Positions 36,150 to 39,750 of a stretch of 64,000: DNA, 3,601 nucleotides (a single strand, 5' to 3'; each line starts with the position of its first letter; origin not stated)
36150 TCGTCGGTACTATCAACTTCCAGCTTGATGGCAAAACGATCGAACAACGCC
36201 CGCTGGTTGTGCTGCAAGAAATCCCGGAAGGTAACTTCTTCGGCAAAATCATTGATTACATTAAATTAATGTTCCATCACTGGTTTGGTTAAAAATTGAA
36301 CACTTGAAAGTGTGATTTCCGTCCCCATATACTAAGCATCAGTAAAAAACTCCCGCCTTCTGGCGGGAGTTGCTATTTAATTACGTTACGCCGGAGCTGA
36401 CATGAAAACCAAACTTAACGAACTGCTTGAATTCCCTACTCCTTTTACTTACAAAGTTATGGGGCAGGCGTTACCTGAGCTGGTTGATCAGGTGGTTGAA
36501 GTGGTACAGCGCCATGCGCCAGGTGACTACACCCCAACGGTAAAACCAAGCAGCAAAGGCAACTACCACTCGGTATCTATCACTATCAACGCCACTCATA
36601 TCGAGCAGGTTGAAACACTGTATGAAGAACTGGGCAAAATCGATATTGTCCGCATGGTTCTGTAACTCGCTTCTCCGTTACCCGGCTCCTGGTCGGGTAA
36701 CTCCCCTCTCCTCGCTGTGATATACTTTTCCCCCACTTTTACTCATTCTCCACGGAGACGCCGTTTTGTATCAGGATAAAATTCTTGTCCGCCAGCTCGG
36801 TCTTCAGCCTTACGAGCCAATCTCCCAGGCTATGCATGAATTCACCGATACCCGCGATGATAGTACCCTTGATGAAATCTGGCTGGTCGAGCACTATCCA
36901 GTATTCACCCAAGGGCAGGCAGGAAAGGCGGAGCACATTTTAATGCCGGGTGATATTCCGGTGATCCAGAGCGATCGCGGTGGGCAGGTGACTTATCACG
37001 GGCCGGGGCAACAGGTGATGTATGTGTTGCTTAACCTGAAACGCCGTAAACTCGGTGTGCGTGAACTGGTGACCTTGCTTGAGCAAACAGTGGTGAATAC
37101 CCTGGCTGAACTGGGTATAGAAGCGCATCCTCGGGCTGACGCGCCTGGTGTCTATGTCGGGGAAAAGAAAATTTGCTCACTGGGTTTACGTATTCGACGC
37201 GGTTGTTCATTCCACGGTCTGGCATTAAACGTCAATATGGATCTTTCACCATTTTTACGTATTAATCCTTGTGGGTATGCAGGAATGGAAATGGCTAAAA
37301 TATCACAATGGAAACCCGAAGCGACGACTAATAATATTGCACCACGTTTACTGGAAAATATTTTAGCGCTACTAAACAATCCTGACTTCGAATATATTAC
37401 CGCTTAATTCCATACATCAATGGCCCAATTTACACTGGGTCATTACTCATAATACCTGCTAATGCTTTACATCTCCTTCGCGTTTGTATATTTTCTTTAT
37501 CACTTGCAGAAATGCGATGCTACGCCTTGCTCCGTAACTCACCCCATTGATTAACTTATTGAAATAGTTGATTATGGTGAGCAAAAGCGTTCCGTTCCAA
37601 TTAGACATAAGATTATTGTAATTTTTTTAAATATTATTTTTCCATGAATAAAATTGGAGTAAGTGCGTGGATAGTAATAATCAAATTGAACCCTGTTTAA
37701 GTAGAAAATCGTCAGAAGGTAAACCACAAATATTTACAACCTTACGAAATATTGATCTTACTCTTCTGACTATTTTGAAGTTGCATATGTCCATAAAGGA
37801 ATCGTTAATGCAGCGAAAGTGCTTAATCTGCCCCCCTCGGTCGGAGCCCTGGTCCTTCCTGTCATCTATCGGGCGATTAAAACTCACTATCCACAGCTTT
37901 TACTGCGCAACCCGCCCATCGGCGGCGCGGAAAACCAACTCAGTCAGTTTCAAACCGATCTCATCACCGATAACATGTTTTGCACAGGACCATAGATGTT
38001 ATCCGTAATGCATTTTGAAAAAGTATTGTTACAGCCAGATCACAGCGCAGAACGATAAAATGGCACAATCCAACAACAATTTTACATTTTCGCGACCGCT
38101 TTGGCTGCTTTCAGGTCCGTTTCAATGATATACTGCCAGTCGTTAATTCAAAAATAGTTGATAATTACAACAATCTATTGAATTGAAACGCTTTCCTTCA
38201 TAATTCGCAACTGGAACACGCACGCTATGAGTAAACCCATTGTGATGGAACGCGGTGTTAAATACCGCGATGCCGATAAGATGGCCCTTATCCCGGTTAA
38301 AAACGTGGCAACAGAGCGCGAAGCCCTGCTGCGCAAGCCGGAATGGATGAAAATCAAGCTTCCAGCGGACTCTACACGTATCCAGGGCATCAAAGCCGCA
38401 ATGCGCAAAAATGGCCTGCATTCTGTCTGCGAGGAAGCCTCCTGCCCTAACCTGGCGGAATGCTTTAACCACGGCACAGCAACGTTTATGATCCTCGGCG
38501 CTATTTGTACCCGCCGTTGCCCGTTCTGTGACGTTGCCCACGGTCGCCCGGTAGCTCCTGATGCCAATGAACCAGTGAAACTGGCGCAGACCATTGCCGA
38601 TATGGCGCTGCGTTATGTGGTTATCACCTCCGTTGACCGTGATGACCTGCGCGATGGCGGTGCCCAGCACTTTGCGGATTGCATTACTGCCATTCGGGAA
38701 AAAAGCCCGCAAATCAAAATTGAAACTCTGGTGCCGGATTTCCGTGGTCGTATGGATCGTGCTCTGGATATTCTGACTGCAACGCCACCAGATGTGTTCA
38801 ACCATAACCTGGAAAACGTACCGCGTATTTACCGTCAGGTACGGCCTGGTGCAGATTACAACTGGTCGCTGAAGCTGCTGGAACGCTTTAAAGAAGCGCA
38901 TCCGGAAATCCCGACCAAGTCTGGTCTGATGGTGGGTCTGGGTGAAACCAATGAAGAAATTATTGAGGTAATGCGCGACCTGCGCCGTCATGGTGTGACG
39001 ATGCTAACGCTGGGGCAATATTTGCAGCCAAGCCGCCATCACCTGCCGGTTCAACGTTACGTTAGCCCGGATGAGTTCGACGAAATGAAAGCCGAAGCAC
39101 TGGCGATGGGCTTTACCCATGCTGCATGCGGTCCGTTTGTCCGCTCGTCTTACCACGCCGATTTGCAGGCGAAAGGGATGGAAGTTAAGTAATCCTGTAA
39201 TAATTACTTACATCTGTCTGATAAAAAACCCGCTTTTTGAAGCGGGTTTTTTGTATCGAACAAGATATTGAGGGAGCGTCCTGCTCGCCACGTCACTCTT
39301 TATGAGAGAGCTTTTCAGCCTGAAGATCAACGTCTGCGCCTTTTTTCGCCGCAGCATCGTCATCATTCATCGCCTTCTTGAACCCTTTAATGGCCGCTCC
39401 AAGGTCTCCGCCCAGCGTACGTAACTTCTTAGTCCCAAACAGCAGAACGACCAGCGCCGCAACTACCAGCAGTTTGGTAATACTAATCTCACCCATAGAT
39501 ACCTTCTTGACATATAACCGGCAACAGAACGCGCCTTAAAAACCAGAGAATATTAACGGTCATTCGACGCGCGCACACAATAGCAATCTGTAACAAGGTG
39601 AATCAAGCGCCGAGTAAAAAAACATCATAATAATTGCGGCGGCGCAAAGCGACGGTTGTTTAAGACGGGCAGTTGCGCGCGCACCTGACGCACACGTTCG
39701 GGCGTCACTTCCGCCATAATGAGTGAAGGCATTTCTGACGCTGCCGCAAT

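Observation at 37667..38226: LysR-family gene between lipB and lipA is decayed by frameshift plus two deletions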

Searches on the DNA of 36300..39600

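Call 22: search_rna_families(source=window, start=36300, end=39600, threshold=evalue, max_evalue=1)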
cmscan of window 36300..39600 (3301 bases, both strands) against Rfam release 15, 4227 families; matches with E-value up to 1: 11.
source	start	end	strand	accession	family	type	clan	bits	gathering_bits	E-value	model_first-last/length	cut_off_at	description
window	39185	39258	+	RF02059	STnc50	Gene; sRNA;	-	31.1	55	0.014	1-84/84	no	Salmonella enterica sRNA STnc40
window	39120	39252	+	RF02144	rsmX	Gene;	CL00106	27.2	56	0.023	1-114/114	no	rsmX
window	39174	39253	+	RF00512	Leu_leader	Cis-reg; leader;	-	26.6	50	0.014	1-148/148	no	Leucine operon leader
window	39158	39255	+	RF00513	Trp_leader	Cis-reg; leader;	-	24.8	41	0.056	1-100/100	no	Tryptophan operon leader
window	39222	39286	-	RF00512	Leu_leader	Cis-reg; leader;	-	23.8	50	0.074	1-148/148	no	Leucine operon leader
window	39224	39251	+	RF01772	rnk_pseudo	Cis-reg; leader;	-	23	55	0.83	73-100/108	no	Pseudomonas rnk leader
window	39148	39256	+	RF00022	GcvB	Gene;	-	22.7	42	0.04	1-204/204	no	GcvB RNA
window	39223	39252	-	RF00506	Thr_leader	Cis-reg; leader;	-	22.3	55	0.45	82-114/118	no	Threonine operon leader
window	39181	39254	+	RF00106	RNAI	Gene; antisense;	-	22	47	0.52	1-102/102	no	RNAI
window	39223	39315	-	RF02144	rsmX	Gene;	CL00106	21.8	56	0.38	1-114/114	no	rsmX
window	39197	39250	+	RF00624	P9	Gene;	-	19.6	43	0.53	1-74/74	no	Pseudomonas sRNA P9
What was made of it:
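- Tried and rejected: There were only sub-threshold hits on the lipA/tatE terminator hairpin at about 39185-39258 (call 22).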
